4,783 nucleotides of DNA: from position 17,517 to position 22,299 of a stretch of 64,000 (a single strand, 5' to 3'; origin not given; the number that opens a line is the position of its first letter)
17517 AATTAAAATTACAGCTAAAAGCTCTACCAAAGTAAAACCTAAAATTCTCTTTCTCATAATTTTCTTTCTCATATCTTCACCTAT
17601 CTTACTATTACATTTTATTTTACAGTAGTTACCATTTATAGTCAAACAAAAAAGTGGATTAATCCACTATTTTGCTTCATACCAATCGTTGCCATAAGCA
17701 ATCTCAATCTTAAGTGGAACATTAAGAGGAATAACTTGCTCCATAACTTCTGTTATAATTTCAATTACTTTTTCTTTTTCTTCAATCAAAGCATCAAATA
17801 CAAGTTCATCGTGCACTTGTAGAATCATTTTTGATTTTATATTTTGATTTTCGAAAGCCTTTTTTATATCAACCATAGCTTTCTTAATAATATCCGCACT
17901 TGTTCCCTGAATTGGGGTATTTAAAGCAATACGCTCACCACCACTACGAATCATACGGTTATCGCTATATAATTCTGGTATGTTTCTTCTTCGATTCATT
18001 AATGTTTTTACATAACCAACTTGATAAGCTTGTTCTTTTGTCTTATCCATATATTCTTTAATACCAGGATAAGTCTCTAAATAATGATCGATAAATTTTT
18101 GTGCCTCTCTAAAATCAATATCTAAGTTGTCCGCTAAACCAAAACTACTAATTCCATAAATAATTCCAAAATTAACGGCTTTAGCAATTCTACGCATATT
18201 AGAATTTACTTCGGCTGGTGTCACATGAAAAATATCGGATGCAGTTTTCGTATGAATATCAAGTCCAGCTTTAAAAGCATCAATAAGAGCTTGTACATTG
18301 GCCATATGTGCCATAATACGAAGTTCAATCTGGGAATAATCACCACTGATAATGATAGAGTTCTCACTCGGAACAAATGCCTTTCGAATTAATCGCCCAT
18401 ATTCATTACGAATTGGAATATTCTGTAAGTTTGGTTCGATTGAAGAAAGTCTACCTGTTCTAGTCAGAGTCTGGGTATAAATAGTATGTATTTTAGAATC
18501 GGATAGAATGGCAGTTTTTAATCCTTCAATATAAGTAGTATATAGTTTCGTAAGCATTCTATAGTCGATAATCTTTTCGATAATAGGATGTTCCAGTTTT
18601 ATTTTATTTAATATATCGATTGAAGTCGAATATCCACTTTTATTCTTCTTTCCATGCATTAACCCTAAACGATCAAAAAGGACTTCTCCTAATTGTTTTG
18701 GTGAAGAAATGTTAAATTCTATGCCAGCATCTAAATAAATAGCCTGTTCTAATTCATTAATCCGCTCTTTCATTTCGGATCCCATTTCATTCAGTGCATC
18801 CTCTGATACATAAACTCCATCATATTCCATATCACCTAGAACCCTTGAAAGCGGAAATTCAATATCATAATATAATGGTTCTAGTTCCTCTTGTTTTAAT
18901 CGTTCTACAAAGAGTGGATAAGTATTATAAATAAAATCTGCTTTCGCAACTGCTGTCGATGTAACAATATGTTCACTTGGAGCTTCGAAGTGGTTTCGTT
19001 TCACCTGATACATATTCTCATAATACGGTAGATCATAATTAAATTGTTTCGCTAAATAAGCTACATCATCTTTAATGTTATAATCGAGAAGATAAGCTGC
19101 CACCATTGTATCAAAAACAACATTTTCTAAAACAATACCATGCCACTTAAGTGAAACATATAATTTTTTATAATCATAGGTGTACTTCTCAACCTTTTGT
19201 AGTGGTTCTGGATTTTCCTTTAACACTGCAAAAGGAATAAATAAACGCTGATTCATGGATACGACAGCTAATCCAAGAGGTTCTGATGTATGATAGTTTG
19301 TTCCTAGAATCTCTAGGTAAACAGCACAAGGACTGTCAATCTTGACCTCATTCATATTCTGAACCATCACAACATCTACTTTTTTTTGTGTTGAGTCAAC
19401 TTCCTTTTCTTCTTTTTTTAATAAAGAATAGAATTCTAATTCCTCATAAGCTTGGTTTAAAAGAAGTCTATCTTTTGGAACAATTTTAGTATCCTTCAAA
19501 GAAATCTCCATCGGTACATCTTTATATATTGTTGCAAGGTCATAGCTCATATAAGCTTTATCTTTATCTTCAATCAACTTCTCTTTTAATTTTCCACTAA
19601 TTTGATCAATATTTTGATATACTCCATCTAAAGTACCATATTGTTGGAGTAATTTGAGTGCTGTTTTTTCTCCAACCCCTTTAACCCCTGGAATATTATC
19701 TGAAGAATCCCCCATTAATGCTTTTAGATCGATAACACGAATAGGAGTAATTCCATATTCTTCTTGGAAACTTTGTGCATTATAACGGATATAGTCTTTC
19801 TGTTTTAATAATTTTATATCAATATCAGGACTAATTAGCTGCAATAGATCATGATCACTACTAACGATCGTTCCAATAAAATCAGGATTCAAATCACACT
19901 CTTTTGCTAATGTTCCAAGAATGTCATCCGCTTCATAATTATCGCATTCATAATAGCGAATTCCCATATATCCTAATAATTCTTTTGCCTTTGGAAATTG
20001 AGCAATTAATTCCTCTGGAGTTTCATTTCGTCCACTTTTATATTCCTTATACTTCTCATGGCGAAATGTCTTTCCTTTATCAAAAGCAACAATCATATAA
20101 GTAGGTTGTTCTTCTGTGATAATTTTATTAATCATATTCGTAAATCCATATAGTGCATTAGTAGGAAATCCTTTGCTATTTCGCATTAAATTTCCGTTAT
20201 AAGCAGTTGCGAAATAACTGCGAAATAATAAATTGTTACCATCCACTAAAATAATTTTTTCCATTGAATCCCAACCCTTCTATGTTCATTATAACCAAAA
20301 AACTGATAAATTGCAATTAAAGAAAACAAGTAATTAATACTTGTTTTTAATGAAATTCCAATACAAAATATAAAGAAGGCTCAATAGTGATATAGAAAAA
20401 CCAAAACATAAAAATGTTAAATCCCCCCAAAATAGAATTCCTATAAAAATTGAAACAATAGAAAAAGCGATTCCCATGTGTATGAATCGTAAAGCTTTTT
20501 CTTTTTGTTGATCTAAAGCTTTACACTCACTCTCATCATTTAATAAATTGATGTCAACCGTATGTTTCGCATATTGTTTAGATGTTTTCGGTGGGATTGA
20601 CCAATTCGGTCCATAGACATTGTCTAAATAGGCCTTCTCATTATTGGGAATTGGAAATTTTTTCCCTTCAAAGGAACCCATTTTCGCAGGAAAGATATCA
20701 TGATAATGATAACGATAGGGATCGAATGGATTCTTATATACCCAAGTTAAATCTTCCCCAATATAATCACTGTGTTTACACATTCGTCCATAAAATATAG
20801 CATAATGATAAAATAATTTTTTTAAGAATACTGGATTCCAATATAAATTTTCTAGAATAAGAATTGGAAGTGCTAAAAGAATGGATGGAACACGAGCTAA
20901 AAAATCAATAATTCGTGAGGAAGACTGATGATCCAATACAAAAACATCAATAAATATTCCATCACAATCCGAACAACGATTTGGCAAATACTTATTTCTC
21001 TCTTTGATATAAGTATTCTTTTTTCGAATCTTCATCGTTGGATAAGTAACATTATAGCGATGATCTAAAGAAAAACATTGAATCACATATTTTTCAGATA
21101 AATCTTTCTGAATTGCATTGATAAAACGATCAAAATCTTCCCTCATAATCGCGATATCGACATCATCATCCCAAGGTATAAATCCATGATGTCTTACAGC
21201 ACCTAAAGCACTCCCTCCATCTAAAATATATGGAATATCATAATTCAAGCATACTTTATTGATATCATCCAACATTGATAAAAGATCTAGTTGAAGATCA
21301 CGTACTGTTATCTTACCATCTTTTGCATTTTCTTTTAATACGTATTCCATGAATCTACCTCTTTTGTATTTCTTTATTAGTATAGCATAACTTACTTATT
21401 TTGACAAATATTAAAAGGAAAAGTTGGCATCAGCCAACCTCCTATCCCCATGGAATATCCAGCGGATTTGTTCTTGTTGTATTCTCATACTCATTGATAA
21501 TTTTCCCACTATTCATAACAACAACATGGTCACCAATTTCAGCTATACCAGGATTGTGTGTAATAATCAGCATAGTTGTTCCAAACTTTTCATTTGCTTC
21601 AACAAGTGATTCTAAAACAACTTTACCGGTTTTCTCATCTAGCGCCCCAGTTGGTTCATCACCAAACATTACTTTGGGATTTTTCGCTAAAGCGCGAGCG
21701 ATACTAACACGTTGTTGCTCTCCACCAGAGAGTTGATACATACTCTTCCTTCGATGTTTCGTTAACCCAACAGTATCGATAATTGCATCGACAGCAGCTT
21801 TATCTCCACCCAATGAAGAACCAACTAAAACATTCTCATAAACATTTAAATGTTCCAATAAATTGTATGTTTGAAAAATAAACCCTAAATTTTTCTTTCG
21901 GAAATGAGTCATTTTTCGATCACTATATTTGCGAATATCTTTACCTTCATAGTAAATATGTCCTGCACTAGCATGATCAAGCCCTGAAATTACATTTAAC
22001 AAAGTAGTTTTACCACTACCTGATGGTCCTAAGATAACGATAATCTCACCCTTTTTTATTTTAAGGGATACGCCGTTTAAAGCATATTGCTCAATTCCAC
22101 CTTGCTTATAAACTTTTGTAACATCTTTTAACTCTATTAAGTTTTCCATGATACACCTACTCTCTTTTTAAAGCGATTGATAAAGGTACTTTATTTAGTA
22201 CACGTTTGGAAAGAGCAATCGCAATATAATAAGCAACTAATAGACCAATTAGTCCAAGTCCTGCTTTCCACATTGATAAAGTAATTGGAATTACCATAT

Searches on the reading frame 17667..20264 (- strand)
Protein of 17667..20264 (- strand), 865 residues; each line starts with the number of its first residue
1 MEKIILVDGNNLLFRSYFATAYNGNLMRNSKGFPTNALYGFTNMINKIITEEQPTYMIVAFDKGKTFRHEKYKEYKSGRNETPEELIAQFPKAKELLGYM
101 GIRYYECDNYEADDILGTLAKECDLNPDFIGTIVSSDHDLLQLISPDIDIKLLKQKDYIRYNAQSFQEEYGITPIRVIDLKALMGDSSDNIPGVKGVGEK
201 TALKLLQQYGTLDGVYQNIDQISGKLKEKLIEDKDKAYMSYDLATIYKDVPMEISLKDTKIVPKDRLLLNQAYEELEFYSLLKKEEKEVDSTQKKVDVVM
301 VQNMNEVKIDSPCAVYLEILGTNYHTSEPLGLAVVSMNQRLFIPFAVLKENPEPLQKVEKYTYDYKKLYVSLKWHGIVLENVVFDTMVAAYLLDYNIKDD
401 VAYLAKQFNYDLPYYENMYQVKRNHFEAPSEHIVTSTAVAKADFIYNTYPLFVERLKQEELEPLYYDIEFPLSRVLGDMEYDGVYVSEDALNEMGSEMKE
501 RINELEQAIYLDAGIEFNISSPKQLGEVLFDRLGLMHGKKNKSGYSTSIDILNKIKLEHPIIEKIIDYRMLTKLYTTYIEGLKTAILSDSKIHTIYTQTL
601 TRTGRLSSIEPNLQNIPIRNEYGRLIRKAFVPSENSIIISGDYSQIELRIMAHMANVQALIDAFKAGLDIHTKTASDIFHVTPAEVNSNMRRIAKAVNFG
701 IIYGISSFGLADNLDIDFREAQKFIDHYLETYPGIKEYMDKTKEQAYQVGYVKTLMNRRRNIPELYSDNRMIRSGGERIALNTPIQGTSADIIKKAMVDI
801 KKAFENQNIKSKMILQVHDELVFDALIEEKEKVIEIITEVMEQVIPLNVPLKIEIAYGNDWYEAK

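Call 7: search_protein_families(library=pfam, proteins=[window:17667-20264:-], max_evalue=0.01)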
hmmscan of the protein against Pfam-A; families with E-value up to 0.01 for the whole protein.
window:17667-20264:- (865 aa): 4 families
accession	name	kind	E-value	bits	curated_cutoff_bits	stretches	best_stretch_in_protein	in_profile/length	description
PF00476.26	DNA_pol_A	-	3.9e-153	510.3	34.3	1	489-863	2-381/381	DNA polymerase family A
PF02739.22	5_3_exonuc_N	-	3.8e-55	186.5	34.3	1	3-171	1-164/164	5'-3' exonuclease, N-terminal resolvase-like domain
PF01367.25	5_3_exonuc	-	9.1e-36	122.7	40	1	172-265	1-95/97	5'-3' exonuclease, C-terminal SAM fold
PF22619.2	DNA_polI_exo1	-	6.5e-24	84.8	27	1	315-447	1-139/140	DNA polymerase I, ribonuclease H-like domain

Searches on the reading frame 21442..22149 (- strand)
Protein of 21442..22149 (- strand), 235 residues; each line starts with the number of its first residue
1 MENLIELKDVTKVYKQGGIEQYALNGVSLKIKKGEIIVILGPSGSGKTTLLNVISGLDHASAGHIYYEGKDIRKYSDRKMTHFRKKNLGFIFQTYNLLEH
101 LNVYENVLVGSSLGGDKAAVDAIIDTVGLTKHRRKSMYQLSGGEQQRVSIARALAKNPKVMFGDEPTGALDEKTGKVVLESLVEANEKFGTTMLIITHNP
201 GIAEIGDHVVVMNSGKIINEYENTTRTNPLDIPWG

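Call 7: search_protein_families(library=pfam, proteins=[window:21442-22149:-], max_evalue=0.01)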
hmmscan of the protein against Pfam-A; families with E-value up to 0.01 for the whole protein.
window:21442-22149:- (235 aa): 17 families
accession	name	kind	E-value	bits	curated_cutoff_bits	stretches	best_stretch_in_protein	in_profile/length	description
PF00005.33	ABC_tran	-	1.8e-38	132.6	25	1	24-167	1-136/137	ABC transporter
PF02463.25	SMC_N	-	8.2e-06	25.8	40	0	116-212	135-211/220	RecF/RecN/SMC N terminal domain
PF01637.24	ATPase_2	-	8.7e-06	26.1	33.2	1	33-86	19-71/225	ATPase domain predominantly from Archaea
PF03193.22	RsgA_GTPase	-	0.00016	22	30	1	27-65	100-137/174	RsgA GTPase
PF13555.12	AAA_29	-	0.00018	21.6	27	1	24-53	12-41/61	P-loop containing region of AAA domain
PF25199.1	nSTAND_NTPase5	-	0.0017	18.6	34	1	32-73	39-81/145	Novel STAND NTPase 5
PF03215.21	Rad17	-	0.0019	18.6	23.8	1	22-57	33-68/186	Rad17 P-loop domain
PF13476.12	AAA_23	-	0.0021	19.1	27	1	35-54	20-39/201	AAA domain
PF13304.12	AAA_21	-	0.0022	18.6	27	1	36-58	1-23/304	AAA domain, putative AbiEii toxin, Type IV TA system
PF20720.3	nSTAND3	-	0.003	17.7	27.2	1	30-55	13-38/155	Novel STAND NTPase 3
PF09818.15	ABC_ATPase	-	0.0034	16.9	23.2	0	29-55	75-100/283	P-loop domain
PF13173.12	AAA_14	-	0.0039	17.6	27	1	35-80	3-48/129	AAA domain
PF13191.12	AAA_16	-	0.0047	17.9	32.6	1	33-55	23-45/167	AAA ATPase domain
PF00437.27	T2SSE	-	0.006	15.7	24.9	1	32-57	139-165/370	Type II/IV secretion system protein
PF05729.18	NACHT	-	0.0068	16.7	26.7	0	36-54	2-20/167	NACHT domain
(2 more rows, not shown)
